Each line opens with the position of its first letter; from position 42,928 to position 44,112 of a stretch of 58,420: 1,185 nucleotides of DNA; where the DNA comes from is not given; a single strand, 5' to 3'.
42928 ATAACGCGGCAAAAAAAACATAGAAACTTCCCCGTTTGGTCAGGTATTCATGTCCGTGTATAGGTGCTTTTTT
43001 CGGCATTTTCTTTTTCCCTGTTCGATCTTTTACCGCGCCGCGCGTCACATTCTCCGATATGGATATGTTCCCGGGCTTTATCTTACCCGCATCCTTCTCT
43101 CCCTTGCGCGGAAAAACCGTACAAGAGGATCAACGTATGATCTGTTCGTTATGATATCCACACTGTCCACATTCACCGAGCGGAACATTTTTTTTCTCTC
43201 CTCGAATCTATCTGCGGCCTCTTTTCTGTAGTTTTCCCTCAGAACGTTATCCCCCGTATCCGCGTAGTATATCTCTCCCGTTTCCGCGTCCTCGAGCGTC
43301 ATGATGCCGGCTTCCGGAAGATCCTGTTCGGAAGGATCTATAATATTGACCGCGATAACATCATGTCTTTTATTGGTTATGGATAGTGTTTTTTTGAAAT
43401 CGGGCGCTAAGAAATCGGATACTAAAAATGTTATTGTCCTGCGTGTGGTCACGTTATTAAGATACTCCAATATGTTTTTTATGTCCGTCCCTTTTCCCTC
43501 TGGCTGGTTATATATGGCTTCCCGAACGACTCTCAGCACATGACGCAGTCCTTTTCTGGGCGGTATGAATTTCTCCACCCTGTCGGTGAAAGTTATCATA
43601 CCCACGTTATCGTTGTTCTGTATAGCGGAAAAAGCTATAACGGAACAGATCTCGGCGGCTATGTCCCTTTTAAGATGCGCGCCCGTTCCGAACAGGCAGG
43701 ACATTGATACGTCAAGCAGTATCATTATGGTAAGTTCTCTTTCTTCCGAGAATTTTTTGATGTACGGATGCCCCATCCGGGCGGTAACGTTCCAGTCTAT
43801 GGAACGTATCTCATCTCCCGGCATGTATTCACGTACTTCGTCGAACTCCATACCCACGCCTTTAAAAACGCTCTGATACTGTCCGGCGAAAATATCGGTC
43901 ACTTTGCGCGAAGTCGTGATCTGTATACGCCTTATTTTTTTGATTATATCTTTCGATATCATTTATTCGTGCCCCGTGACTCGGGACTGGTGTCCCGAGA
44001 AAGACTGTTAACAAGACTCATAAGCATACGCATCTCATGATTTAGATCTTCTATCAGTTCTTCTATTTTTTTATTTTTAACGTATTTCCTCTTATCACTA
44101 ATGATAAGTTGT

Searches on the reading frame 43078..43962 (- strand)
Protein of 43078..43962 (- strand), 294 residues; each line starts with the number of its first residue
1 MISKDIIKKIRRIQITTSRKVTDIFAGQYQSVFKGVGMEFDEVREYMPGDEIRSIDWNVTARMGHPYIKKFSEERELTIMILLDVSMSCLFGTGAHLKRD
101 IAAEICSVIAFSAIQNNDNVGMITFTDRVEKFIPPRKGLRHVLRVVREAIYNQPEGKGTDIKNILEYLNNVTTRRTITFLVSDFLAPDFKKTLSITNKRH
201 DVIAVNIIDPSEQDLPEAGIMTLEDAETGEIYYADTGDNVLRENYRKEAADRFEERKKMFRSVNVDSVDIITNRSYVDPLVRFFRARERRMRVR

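Call 96: search_protein_families(library=pfam, proteins=[window:43078-43962:-])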
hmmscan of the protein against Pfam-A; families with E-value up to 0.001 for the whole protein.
window:43078-43962:- (294 aa): 2 families
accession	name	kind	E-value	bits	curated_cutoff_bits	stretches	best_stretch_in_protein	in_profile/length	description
PF01882.25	DUF58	-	1.8e-78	263.1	23.4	1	42-251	1-212/216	Protein of unknown function DUF58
PF13519.12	VWA_2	-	2e-12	48.1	27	1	79-184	1-106/107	von Willebrand factor type A domain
